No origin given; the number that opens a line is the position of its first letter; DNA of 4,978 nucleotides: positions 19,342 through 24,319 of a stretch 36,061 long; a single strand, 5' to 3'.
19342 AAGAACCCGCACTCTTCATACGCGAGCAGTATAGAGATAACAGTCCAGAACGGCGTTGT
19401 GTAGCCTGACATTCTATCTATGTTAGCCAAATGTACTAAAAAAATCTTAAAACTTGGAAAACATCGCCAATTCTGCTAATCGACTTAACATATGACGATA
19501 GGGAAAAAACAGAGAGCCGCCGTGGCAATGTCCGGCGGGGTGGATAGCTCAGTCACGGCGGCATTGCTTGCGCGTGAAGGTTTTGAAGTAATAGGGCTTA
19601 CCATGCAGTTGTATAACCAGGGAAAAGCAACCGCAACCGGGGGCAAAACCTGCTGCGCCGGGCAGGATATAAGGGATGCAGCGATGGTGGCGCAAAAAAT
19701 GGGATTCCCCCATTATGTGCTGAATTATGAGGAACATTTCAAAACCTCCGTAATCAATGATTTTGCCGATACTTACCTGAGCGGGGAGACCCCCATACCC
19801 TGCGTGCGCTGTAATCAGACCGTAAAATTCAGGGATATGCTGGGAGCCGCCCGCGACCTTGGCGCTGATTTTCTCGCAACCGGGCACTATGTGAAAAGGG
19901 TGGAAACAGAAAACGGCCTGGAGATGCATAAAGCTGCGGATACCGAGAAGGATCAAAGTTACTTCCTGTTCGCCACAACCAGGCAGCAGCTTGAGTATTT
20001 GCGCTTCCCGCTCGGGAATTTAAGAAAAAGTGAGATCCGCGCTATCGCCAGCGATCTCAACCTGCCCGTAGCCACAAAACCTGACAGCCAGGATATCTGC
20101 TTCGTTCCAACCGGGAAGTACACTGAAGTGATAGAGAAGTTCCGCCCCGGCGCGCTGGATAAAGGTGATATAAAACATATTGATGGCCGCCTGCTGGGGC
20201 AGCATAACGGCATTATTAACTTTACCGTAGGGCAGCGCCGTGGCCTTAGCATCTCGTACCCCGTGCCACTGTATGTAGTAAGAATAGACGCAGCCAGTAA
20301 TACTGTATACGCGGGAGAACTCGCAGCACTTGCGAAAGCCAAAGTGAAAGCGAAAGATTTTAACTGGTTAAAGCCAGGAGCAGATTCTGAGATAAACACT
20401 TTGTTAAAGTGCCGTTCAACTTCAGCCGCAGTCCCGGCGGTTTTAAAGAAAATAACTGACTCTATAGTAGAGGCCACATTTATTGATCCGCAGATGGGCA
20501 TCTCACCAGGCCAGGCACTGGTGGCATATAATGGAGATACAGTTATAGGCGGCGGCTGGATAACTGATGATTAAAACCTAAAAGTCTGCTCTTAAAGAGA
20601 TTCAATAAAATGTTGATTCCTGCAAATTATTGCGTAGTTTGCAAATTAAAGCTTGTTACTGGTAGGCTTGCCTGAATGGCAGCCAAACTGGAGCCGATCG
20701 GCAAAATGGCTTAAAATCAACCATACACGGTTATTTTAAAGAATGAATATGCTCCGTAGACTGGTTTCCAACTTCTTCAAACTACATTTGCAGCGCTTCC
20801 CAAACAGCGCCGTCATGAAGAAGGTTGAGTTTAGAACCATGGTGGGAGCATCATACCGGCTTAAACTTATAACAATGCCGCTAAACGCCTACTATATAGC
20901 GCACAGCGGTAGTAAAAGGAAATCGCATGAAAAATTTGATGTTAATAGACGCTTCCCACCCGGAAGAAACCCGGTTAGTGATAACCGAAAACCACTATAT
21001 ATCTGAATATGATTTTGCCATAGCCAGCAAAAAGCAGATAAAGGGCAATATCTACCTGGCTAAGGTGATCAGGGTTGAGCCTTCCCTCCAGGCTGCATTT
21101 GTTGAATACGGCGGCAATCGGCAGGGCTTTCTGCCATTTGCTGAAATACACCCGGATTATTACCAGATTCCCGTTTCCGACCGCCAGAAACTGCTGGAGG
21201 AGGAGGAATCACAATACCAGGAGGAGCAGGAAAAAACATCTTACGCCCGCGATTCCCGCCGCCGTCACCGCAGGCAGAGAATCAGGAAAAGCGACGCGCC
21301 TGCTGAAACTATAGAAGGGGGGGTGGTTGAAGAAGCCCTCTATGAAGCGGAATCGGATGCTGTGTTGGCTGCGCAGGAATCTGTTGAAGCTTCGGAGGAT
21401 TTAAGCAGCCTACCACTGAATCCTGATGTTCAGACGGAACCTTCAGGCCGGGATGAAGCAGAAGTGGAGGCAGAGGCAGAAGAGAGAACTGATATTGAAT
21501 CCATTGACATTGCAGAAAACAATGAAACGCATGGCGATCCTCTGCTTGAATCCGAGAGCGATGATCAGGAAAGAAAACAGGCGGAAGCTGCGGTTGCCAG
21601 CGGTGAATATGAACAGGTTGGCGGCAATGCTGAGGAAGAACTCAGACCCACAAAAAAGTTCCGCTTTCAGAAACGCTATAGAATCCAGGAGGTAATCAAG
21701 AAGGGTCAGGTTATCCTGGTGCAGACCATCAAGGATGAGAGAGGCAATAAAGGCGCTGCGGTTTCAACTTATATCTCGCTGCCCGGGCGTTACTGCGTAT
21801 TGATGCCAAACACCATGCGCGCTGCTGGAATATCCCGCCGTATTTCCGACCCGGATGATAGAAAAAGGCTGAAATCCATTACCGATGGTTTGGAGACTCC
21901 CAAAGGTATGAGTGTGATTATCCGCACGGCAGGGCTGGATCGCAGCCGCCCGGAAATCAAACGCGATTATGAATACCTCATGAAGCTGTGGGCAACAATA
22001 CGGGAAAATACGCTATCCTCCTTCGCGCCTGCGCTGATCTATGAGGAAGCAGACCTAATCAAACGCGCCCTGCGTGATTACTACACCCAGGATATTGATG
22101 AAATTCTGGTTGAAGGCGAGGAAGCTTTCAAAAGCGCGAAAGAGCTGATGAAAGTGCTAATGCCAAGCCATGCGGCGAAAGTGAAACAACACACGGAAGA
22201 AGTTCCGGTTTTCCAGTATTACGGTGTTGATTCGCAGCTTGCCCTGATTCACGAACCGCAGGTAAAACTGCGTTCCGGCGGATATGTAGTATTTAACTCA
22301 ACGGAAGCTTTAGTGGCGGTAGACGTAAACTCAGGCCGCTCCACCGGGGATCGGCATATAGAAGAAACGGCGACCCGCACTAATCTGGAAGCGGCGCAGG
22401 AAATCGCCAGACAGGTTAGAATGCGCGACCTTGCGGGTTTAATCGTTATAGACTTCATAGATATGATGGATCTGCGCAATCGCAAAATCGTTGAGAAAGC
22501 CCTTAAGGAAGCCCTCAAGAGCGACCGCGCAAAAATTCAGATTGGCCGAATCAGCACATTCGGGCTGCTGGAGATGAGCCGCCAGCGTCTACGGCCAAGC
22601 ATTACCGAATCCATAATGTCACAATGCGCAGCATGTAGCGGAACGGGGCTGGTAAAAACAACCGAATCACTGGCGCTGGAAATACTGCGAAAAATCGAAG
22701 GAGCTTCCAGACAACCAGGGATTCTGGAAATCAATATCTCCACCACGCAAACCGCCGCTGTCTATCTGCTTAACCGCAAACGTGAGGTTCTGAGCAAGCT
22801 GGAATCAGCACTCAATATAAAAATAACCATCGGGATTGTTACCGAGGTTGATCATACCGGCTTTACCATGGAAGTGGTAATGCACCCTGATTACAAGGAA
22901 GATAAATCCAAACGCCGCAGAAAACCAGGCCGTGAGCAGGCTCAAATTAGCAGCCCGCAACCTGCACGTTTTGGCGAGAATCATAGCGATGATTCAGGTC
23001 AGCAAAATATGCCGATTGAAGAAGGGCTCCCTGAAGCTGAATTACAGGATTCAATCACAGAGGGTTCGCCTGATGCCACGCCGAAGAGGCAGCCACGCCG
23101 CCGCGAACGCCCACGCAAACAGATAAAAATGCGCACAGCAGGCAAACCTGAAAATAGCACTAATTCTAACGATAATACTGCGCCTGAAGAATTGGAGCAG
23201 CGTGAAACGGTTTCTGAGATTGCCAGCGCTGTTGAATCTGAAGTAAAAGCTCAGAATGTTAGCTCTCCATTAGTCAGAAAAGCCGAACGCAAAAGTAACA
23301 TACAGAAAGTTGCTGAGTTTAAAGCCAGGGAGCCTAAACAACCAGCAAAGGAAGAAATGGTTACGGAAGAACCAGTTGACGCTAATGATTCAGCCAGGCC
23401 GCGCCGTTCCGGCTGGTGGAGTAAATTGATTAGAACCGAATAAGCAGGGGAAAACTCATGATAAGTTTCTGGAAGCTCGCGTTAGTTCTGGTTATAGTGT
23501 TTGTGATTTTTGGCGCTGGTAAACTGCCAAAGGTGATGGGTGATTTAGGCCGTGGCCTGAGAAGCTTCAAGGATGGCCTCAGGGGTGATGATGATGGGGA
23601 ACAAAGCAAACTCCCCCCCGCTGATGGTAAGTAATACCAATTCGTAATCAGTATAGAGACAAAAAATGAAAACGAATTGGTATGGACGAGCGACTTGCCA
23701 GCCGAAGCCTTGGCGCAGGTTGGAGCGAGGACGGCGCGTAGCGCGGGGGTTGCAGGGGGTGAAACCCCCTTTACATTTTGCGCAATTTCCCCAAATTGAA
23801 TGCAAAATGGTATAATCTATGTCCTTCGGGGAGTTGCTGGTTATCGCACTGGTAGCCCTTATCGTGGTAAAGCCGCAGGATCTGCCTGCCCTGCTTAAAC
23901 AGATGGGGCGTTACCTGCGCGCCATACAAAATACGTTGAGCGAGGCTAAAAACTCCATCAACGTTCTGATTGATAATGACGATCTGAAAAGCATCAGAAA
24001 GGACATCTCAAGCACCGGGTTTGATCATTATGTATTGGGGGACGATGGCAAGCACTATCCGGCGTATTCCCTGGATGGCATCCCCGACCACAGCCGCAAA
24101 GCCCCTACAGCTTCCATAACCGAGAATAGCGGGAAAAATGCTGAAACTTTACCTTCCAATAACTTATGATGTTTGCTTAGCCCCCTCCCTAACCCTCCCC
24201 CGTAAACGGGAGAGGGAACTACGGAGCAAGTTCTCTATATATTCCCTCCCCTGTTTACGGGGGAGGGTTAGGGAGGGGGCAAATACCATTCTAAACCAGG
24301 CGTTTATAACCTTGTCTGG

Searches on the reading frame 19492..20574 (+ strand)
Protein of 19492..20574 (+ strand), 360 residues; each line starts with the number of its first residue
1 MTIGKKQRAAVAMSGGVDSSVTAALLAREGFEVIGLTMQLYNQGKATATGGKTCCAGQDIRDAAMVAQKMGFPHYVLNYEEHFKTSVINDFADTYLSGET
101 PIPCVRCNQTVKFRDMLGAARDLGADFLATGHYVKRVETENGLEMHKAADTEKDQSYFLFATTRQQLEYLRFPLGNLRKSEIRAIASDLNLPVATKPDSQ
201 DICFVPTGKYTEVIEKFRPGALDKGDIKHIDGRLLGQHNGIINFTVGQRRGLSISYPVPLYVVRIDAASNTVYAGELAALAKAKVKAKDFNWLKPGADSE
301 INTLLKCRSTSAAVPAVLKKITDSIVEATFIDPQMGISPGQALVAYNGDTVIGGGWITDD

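Call 33: search_protein_families(library=pfam, proteins=[window:19492-20574:+], max_evalue=0.001)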
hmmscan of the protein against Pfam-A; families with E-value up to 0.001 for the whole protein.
window:19492-20574:+ (360 aa): 5 families
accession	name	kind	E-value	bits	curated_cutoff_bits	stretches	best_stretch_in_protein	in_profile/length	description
PF03054.22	tRNA_Me_trans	-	4.4e-74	249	20.6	1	8-206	2-201/202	tRNA methyl transferase HUP domain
PF20259.3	tRNA_Me_trans_M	-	1.3e-18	66.8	27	1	221-275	11-65/66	tRNA methyl transferase PRC-barrel domain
PF20258.4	tRNA_Me_trans_C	-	3.7e-16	59.7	20.6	1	284-357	3-77/77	Aminomethyltransferase beta-barrel domain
PF06508.19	QueC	-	0.00018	21.5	22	0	9-60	2-53/210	Queuosine biosynthesis protein QueC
PF00733.27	Asn_synthase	-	0.00034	20.8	21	1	9-82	20-82/354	Asparagine synthase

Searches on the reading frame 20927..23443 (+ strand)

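Call 34: search_protein_families(library=pfam, proteins=[window:20927-23443:+], max_evalue=0.001)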
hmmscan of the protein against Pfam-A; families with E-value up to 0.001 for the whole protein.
window:20927-23443:+ (838 aa): 3 families
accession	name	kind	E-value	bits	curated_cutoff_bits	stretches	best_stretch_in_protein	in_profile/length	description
PF10150.14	RNase_E_G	-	2.3e-97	326.1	25.5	1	284-554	1-269/270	Ribonuclease E/G family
PF20833.2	RNase_E_G_Thio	-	4.4e-19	68.9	26.8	1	566-649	1-84/86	RNase E/G, Thioredoxin-like domain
PF00575.29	S1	-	1.6e-05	25.6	22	1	37-82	2-43/74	S1 RNA binding domain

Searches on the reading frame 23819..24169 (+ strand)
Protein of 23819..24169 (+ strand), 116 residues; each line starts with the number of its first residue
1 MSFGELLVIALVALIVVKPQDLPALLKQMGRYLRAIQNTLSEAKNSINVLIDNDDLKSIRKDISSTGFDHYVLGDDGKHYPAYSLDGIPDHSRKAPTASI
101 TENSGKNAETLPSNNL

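Call 34: search_protein_families(library=pfam, proteins=[window:23819-24169:+], max_evalue=0.001)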
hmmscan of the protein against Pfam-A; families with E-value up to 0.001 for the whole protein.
window:23819-24169:+ (116 aa): 1 family
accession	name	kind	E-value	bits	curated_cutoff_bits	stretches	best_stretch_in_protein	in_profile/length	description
PF02416.21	TatA_B_E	-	1.7e-06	27.6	21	1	2-46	2-46/53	mttA/Hcf106 family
